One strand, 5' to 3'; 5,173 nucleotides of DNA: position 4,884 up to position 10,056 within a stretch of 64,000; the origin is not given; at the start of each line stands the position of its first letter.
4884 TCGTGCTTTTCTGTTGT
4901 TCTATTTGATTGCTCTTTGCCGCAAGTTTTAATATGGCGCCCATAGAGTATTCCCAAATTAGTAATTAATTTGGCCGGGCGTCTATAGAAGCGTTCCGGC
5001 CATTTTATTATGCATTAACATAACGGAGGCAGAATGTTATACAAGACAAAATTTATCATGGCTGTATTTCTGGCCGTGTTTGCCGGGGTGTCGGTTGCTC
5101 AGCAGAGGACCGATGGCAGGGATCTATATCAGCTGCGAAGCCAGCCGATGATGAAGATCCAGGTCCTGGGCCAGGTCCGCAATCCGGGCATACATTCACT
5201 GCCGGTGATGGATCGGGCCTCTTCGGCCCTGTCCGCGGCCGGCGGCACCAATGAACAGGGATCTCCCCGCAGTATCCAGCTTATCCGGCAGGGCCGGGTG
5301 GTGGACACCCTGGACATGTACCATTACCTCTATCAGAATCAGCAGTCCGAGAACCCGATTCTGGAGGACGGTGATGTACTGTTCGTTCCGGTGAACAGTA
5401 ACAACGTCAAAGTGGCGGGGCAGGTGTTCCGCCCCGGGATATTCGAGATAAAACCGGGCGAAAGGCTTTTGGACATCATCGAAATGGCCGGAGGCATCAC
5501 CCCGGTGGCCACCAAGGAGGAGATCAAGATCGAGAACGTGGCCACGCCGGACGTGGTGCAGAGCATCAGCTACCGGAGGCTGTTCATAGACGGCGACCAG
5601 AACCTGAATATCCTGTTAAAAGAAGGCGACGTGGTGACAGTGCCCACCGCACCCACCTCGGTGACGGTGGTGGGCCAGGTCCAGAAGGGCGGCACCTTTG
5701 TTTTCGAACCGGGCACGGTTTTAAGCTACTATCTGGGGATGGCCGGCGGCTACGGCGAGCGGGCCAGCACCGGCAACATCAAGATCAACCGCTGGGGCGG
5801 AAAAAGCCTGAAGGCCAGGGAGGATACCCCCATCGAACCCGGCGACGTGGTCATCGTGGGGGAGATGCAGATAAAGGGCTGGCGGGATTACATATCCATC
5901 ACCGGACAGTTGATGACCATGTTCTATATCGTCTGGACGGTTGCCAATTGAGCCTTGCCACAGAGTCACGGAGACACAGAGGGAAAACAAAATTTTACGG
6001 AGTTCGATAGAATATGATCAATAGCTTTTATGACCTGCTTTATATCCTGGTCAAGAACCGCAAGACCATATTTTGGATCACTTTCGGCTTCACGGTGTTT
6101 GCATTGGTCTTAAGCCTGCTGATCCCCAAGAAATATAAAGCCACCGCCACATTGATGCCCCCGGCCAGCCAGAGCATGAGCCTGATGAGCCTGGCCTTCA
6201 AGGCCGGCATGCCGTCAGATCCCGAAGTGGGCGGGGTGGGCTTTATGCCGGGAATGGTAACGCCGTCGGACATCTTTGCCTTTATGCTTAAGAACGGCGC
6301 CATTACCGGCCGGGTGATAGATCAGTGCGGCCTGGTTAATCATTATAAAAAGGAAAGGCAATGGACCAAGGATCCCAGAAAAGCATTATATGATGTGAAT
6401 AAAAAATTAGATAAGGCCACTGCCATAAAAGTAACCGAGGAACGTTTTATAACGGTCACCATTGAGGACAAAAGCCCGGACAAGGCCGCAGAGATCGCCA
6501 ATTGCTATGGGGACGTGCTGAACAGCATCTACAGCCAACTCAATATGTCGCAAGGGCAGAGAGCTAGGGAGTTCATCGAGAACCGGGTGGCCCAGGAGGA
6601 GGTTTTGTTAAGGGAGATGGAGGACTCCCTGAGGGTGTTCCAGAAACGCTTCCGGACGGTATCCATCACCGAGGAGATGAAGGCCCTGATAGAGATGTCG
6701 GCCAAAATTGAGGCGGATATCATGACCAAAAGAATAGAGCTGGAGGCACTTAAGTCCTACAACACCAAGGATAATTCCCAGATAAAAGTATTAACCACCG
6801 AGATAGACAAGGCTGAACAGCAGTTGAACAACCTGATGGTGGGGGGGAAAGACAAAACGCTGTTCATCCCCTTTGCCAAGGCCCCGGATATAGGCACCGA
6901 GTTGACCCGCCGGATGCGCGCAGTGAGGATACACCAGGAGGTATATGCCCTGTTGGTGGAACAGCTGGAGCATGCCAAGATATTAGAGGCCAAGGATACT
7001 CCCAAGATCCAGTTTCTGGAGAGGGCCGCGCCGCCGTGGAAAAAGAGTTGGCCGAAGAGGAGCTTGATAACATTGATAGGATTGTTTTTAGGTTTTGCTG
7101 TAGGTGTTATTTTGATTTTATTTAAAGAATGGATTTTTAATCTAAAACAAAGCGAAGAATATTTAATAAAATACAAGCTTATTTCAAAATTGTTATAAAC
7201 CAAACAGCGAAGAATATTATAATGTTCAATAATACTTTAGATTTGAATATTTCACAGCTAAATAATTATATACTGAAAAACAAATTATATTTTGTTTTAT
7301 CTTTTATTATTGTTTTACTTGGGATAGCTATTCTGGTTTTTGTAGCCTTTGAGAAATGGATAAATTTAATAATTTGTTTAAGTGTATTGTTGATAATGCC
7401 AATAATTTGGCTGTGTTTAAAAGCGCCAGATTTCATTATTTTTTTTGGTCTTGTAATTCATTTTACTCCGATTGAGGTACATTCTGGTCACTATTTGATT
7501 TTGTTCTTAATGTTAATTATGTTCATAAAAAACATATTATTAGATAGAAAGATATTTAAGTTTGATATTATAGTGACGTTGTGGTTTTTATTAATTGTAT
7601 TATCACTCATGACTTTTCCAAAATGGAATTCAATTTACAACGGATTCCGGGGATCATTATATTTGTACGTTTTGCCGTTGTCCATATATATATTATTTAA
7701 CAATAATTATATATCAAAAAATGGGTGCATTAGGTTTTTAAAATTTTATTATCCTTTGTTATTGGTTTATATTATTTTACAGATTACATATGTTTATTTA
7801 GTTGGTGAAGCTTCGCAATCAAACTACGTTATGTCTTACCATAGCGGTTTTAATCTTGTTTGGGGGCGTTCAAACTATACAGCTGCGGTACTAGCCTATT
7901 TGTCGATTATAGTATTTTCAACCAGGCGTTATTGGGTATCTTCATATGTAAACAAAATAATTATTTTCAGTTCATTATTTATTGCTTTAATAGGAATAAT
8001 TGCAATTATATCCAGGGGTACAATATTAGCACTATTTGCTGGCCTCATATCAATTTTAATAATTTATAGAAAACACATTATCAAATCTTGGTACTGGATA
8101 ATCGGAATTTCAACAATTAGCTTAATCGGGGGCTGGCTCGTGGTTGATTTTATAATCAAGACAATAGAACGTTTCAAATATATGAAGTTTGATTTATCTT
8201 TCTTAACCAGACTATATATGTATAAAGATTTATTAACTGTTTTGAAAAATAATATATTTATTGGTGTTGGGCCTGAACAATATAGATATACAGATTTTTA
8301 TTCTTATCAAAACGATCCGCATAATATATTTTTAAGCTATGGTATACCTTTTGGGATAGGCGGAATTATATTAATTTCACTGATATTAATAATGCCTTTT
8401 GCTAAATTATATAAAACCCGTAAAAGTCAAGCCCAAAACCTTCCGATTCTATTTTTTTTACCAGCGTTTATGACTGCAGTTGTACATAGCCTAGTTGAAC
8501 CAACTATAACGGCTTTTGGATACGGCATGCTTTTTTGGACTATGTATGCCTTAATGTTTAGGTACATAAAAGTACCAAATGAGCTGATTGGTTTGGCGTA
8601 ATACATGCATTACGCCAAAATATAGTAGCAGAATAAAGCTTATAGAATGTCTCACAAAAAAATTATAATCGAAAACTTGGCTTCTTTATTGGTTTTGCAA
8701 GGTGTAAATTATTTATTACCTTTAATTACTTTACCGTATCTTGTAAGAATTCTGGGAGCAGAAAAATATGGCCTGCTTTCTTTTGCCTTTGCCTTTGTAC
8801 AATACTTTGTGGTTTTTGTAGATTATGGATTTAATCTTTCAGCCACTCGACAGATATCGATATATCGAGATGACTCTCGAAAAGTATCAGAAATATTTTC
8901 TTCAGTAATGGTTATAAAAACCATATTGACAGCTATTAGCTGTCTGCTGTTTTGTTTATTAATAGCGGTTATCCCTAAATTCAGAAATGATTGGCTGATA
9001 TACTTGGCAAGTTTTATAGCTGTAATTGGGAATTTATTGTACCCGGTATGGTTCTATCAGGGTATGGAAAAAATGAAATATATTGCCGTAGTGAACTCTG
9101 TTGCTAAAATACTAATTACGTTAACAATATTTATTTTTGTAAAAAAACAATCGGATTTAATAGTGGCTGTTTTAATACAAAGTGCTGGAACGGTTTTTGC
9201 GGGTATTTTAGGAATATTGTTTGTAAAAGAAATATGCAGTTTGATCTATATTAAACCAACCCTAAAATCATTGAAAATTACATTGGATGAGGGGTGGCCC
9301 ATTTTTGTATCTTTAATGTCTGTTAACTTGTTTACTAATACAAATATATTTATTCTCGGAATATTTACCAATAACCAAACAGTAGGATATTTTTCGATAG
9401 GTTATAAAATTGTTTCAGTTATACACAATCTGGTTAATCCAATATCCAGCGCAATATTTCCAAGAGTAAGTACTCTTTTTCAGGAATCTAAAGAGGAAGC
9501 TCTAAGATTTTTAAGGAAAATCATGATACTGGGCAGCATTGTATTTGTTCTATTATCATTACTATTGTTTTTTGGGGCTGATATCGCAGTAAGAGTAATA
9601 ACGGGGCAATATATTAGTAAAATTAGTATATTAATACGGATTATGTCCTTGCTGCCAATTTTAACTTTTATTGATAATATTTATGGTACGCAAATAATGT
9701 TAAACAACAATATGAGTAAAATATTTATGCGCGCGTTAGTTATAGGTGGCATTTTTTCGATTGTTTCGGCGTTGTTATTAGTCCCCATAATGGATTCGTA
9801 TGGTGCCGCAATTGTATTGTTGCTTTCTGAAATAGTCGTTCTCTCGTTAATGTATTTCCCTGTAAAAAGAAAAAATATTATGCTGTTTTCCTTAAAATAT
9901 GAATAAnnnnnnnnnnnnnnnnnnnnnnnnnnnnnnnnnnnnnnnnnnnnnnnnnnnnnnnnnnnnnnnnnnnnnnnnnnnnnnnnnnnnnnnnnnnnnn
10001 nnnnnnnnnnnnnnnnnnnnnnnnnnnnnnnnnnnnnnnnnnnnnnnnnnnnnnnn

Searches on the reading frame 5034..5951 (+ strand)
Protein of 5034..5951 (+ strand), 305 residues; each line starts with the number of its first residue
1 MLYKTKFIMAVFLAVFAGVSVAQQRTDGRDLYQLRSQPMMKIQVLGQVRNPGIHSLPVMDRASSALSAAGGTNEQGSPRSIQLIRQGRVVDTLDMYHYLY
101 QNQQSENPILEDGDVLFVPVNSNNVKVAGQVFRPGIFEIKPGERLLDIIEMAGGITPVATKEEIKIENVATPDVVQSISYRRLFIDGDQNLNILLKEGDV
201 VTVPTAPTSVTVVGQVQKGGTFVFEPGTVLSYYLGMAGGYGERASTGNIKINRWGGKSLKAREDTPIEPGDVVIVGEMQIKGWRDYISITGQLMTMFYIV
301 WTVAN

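Call 57: search_protein_families(library=pfam, proteins=[window:5034-5951:+], max_evalue=0.00001)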
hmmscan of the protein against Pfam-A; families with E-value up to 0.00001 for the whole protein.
window:5034-5951:+ (305 aa): 2 families
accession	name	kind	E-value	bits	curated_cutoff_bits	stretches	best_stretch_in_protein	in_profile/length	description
PF10531.15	SLBB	-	1.4e-28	98.9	27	3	125-169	2-46/55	SLBB domain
PF22461.2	SLBB_2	-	5.3e-19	68.6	27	2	124-203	2-79/79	SLBB domain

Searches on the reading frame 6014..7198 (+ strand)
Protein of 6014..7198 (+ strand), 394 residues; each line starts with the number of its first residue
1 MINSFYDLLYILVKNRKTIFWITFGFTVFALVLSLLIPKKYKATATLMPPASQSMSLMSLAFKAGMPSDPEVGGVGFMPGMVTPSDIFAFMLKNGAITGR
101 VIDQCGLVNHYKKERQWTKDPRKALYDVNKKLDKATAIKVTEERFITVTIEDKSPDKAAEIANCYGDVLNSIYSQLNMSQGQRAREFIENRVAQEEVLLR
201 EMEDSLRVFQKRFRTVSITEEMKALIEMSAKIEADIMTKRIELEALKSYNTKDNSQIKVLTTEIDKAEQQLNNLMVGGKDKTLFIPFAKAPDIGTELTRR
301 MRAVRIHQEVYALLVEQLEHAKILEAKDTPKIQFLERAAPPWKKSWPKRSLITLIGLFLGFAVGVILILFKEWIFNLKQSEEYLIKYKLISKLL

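Call 57: search_protein_families(library=pfam, proteins=[window:6014-7198:+], max_evalue=0.00001)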
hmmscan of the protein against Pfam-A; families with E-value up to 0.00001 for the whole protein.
window:6014-7198:+ (394 aa): 2 families
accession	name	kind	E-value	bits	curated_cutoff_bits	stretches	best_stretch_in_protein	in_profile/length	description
PF02706.20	Wzz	-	6.5e-10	39.6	25.5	1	5-104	5-90/91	Chain length determinant protein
PF13807.11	GNVR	-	1.5e-09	38.1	27.7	1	299-372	8-81/82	G-rich domain on putative tyrosine kinase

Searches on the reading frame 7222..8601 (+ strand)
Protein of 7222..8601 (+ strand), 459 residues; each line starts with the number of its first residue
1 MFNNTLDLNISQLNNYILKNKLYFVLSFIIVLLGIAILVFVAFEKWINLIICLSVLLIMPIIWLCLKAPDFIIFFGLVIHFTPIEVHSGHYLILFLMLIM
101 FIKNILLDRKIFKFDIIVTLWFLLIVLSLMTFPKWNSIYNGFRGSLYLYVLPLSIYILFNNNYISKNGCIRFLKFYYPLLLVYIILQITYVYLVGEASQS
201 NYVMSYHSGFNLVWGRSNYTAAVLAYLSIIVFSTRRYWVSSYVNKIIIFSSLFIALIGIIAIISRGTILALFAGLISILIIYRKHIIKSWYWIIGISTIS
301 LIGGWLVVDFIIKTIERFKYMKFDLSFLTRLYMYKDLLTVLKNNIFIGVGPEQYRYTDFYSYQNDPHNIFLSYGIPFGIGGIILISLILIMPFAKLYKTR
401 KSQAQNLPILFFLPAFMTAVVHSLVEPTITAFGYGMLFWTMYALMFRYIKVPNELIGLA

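Call 57: search_protein_families(library=pfam, proteins=[window:7222-8601:+], max_evalue=0.00001)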
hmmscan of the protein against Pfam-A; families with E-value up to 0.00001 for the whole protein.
window:7222-8601:+ (459 aa): 1 family
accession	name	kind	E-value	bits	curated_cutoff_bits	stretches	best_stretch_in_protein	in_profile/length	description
PF04932.20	Wzy_C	-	1.1e-15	58.2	31.7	1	252-385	3-148/149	O-Antigen ligase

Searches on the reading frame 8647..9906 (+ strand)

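Call 57: search_protein_families(library=pfam, proteins=[window:8647-9906:+], max_evalue=0.00001)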
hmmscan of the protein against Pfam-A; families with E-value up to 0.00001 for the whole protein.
window:8647-9906:+ (419 aa): 2 families
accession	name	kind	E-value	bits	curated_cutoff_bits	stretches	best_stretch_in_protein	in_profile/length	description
PF01943.22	Polysacc_synt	-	7.5e-57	193.3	28.2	1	8-277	2-273/274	Polysaccharide biosynthesis protein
PF13440.11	Polysacc_synt_3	-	7.6e-12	45.5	23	1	32-321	2-286/293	Polysaccharide biosynthesis protein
